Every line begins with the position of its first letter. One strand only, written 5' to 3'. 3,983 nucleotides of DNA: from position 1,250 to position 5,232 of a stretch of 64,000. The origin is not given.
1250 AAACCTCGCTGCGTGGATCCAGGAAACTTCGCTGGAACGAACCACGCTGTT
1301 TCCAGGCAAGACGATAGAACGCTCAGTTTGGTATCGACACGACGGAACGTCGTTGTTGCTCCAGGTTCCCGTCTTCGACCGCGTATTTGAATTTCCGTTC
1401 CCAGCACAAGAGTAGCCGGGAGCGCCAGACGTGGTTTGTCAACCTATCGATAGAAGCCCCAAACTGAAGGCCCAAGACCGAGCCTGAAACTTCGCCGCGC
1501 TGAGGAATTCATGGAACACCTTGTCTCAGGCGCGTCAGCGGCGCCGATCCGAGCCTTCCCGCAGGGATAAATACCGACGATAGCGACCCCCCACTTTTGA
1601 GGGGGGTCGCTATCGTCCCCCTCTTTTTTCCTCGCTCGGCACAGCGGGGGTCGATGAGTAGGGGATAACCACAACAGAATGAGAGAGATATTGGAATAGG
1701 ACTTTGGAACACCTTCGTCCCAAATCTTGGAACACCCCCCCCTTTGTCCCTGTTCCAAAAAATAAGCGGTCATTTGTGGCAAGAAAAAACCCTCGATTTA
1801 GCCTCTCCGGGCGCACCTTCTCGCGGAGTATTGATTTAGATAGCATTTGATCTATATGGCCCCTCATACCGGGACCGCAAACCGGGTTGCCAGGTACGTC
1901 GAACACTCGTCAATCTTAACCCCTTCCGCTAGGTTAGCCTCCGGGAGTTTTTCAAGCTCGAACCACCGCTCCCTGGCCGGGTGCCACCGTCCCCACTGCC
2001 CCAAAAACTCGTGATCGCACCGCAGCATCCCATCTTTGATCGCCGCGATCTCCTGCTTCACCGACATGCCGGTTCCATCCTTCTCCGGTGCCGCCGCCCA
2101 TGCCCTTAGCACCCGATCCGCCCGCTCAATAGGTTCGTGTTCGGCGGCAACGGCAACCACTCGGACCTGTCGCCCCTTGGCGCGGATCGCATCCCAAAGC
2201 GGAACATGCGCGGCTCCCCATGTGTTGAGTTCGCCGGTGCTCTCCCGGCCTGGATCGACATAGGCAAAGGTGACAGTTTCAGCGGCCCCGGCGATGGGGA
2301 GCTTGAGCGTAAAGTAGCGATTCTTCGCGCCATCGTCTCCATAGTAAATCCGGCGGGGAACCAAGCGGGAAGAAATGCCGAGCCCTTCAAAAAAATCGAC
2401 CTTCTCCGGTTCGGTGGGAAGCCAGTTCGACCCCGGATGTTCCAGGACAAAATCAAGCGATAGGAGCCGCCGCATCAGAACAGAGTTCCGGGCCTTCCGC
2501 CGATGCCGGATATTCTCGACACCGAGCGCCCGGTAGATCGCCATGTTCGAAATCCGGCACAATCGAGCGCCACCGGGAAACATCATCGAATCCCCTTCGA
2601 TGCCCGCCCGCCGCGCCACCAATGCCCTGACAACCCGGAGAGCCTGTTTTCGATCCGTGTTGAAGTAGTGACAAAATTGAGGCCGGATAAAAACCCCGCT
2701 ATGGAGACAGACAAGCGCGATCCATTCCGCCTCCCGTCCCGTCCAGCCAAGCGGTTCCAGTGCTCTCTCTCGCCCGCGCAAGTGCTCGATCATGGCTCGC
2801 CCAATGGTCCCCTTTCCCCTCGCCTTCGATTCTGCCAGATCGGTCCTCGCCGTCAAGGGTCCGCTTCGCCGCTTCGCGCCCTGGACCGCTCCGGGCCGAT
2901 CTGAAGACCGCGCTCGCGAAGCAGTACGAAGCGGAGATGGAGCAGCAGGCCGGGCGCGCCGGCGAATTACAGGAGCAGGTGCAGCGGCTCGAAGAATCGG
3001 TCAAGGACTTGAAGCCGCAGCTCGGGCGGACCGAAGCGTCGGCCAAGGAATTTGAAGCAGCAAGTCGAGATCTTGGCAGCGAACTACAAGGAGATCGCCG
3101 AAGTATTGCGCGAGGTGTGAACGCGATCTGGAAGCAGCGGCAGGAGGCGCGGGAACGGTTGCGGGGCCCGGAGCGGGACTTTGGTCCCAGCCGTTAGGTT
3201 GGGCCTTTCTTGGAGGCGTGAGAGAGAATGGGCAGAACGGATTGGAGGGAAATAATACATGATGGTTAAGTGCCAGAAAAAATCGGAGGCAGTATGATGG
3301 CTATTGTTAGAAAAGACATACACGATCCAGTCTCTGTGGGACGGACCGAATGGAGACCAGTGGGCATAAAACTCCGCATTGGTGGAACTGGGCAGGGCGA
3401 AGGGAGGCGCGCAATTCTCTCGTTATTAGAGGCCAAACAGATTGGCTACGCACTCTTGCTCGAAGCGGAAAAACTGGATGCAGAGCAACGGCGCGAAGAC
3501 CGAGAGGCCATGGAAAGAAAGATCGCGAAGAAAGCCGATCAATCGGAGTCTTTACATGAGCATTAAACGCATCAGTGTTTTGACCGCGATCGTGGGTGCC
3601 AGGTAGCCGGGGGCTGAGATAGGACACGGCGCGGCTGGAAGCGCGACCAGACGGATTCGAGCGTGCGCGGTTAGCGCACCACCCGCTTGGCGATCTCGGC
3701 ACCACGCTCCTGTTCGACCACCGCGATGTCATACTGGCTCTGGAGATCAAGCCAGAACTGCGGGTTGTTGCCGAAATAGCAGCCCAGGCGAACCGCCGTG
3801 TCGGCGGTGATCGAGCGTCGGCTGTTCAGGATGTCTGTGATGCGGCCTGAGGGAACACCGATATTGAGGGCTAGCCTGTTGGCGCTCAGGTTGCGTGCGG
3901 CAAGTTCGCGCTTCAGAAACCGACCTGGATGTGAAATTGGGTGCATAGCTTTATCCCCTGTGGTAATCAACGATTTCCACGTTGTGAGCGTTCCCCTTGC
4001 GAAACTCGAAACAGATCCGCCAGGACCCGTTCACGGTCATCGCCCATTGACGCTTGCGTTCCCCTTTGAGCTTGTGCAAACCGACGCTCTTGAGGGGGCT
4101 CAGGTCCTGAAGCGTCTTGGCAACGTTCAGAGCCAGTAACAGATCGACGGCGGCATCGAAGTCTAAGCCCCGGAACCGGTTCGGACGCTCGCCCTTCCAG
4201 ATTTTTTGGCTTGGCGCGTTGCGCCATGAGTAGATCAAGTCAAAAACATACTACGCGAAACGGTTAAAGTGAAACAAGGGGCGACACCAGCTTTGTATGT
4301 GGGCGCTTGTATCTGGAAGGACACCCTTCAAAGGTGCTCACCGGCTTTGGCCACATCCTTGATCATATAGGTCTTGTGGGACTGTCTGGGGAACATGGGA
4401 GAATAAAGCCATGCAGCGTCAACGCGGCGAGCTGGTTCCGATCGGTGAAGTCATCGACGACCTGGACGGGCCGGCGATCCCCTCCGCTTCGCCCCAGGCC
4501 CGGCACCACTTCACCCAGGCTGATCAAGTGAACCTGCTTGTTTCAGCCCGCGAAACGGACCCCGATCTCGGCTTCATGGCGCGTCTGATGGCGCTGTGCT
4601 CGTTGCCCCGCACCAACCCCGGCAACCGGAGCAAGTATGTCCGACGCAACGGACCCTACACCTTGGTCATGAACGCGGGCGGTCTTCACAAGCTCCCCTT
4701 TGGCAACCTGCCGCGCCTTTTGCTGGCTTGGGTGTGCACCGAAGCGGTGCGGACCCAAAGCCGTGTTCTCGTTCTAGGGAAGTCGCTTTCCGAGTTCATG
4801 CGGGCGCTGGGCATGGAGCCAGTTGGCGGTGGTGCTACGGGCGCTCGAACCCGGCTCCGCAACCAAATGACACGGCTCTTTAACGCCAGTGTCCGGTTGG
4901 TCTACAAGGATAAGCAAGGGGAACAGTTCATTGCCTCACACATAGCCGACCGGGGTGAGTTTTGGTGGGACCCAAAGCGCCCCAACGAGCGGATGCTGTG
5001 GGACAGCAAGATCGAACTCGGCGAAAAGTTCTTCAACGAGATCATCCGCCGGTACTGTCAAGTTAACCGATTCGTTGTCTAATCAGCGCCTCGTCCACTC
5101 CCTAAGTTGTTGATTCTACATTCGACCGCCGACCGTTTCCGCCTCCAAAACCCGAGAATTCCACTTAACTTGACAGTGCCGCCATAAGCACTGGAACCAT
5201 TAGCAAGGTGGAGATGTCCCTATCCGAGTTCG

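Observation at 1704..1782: Invariant C-rich core bracketed by four co-varying sites, found three times downstream of the family-X genes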

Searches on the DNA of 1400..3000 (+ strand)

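Call 12: search_dna_similar(query=window:1400-3000:+, collection=plasmids, mode=near, max_rows=20)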
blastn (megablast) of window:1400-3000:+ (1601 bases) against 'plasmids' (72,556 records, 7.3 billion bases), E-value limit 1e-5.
No match.

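Call 80: search_rna_families(source=L019, start=5100, end=6100, threshold=evalue, max_evalue=1)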
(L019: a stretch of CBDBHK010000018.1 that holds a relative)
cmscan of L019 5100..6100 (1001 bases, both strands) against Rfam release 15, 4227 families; matches with E-value up to 1: 3.
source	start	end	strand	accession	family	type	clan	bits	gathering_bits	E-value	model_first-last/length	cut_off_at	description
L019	5283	5507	+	RF02005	group-II-D1D4-6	Intron;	CL00102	171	49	1.6e-51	1-225/225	no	Group II catalytic intron D1-D4-6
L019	5955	6029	+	RF00029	Intron_gpII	Intron;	-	35.1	40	5.3e-05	1-77/77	no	Group II catalytic intron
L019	5948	6068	+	RF02354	BjrC80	Gene; sRNA;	-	18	80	0.64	1-162/162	no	Bradyrhizobiaceae sRNA BjrC80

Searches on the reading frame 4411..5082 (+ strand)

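Call 24: search_protein_families(library=pfam, proteins=[window:4411-5082:+], max_evalue=0.01)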
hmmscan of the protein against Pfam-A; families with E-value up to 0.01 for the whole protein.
window:4411-5082:+ (223 aa): 1 family
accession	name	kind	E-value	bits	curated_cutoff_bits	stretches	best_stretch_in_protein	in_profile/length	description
PF04796.18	RepA_C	-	1e-17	65.4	26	1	96-220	2-139/181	Plasmid encoded RepA protein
